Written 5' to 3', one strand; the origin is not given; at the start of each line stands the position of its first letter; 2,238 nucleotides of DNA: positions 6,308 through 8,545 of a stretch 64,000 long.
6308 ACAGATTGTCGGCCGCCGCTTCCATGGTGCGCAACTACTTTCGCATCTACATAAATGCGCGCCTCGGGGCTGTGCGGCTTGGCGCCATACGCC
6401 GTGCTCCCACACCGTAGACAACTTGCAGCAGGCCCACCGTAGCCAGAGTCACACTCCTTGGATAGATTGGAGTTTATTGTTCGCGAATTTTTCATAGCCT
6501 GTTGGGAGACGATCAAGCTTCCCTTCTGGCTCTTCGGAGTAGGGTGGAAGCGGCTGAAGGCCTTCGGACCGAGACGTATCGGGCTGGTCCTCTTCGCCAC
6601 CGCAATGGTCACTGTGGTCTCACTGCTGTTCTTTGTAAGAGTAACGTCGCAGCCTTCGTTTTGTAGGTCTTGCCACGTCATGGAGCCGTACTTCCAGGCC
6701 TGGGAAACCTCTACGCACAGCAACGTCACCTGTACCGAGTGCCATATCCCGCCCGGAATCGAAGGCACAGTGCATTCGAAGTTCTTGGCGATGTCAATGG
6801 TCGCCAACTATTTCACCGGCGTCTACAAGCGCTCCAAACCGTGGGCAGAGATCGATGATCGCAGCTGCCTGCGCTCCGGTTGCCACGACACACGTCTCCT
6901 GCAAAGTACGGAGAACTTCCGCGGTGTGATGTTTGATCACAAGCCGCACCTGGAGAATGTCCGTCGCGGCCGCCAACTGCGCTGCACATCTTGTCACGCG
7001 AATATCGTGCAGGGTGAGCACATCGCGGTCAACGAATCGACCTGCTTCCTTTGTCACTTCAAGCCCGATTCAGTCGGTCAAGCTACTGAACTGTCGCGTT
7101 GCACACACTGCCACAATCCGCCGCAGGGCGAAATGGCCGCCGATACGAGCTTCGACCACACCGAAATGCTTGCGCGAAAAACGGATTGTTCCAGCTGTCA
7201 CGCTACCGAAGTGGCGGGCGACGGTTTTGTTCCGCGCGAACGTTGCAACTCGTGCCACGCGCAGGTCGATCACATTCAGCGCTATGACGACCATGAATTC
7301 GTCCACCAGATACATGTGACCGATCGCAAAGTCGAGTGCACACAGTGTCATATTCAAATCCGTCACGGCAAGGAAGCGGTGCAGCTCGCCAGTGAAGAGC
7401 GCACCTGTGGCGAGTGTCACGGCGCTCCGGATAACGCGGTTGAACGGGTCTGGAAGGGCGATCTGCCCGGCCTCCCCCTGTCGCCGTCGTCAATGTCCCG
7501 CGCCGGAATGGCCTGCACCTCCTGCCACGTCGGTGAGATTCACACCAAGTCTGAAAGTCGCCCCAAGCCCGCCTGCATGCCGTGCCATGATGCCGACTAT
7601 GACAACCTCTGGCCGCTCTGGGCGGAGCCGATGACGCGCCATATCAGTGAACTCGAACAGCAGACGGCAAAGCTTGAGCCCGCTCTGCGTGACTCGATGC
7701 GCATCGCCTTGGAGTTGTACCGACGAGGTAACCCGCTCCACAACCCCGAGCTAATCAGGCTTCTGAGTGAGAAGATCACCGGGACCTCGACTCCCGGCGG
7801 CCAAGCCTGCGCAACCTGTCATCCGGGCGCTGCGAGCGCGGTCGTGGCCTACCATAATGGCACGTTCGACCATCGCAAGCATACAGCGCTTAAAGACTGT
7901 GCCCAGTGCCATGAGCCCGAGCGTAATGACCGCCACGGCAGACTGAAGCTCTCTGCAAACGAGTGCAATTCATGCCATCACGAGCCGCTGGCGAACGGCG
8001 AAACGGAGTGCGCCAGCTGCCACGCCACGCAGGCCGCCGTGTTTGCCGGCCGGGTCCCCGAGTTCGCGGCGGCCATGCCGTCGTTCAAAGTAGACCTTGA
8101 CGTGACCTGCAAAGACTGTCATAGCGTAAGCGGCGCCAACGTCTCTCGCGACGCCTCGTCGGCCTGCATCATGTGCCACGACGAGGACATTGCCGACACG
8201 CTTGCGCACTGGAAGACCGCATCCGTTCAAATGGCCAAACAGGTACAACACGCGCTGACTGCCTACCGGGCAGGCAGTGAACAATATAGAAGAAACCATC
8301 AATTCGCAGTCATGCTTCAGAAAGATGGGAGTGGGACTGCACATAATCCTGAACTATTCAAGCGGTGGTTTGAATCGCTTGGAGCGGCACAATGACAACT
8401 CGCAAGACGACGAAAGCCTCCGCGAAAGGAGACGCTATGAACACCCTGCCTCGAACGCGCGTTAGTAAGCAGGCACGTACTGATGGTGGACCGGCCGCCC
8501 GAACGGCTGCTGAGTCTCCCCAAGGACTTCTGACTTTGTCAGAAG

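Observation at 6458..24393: Bipartite ~18-kb multiheme-cytochrome island: a complete inner-membrane-to-cell-surface electron-transfer toolkit in a T9SS-type genome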

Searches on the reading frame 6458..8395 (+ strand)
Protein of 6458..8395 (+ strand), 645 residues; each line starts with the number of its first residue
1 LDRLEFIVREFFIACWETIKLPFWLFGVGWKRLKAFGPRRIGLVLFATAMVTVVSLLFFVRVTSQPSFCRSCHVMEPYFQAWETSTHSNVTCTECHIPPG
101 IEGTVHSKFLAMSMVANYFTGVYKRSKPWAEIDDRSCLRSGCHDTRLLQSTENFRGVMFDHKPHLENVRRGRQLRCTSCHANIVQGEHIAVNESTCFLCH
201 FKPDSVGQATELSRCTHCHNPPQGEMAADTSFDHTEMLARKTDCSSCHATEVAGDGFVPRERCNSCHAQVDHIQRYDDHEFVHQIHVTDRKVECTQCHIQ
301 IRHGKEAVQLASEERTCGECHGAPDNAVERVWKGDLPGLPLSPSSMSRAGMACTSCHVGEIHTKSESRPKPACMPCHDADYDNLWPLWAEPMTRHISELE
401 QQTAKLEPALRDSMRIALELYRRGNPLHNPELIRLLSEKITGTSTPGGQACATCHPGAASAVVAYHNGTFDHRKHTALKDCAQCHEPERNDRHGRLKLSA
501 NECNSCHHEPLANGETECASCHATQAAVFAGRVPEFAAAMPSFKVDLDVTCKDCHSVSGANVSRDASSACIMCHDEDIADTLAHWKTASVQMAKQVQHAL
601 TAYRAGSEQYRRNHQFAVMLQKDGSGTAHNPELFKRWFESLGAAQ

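Call 4: search_protein_families(library=pfam, proteins=[window:6458-8395:+], max_evalue=0.01)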
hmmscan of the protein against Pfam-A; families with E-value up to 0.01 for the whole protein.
window:6458-8395:+ (645 aa): 5 families
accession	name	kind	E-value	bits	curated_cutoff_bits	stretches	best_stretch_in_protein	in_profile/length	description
PF14522.11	Cytochrome_C7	-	2.5e-23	82.1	24.8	4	280-325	2-52/67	Cytochrome c7 and related cytochrome c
PF14537.11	Cytochrom_c3_2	-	8.7e-17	61.8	25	1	241-321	6-78/79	Cytochrome c3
PF22113.1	Mtrc-MtrF_II-IV_dom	-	1.3e-12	48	30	1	241-379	6-165/176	Outer membrane cytochrome MtrC/MtrF-like, domains II/IV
PF02085.21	Cytochrom_CIII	-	3.2e-12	47.1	22.9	2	227-321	18-101/101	Class III cytochrome C family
PF03264.19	Cytochrom_NNT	-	2.7e-10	40.7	24.1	1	43-184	13-168/174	NapC/NirT cytochrome c family, N-terminal region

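Call 26: search_protein_families(library=ncbifam, proteins=[window:6458-8395:+], max_evalue=0.01)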
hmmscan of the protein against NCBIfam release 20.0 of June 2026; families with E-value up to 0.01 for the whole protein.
window:6458-8395:+ (645 aa): 11 families
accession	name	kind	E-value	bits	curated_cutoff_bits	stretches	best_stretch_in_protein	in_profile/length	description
TIGR03153.1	cytochr_NrfH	equivalog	2.8e-12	46.9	134.2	1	43-183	5-136/138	cytochrome c nitrite reductase small subunit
TIGR03508.1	decahem_SO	subfamily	1.2e-10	41.4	192.2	1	447-582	1-132/258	DmsE family decaheme c-type cytochrome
NF011606.0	PRK15032.1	equivalog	3.9e-07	29.5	455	1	42-119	17-104/390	pentaheme c-type cytochrome TorC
TIGR04257.1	nanowire_3heme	domain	5e-07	29.8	40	1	275-322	9-59/75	c(7)-type cytochrome triheme domain-containing protein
NF045713.1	CxxCH_16_HmcA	equivalog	8e-07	28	400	1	213-382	77-257/541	sulfate respiration complex hexadecaheme cytochrome HmcA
TIGR02162.1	torC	equivalog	1.9e-06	27.4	478.2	1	51-124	29-109/387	pentaheme c-type cytochrome TorC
TIGR03146.1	cyt_nit_nrfB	equivalog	3e-06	27.6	166.6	1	141-251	16-119/145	cytochrome c nitrite reductase pentaheme subunit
NF045722.1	c3_cytochr_TmcA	equivalog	2.1e-05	24.4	114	1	279-324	44-90/125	acidic tetraheme cytochrome c3 TmcA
NF008659.0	PRK11659.1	equivalog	0.00032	20.5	184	1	134-250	46-144/188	cytochrome c nitrite reductase pentaheme subunit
NF047727.1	4hemeCytCCctA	equivalog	0.00037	20.6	180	1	233-321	29-104/109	tetraheme c-type cytochrome CctA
NF043011.1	CytC7_Geobact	equivalog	0.0058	17.1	120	1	467-522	32-88/89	cytochrome c7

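Call 39: search_solved_structures(query=window:6458-8392:+, max_evalue=0.001)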
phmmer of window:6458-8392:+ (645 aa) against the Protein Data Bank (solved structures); distinct sequences matched with E-value up to 0.001: 11.
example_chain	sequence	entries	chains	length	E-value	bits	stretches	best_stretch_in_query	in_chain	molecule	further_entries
2j7a_C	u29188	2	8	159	2.1e-11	45.9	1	36-109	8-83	CYTOCHROME C QUINOL DEHYDROGENASE NRFH | NAPC/NIRT CYTOCHROME C FAMILY PROTEIN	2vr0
3bxu_A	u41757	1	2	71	4.8e-07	31.5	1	466-523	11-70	Cytochrome c3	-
3h4n_A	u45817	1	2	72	2.8e-06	29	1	466-523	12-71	Cytochrome c7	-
4haj_A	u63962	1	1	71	0.0002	22.9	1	466-523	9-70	PpcA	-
4hb8_A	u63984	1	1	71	0.0002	22.9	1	469-523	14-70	PpcA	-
1os6_A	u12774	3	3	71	0.0002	22.9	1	469-523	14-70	PpcA | Cytochrome c3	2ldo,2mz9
4hc3_A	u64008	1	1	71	0.00023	22.7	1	469-523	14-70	PpcA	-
4hbf_A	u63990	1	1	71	0.00023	22.7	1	468-523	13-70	PpcA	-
4hb6_A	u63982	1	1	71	0.00023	22.7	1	469-523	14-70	PpcA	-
2n91_A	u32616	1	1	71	0.00025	22.6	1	469-523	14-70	Cytochrome C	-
2lzz_A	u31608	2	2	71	0.00087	20.8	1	470-523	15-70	Cytochrome c, 3 heme-binding sites | PpcA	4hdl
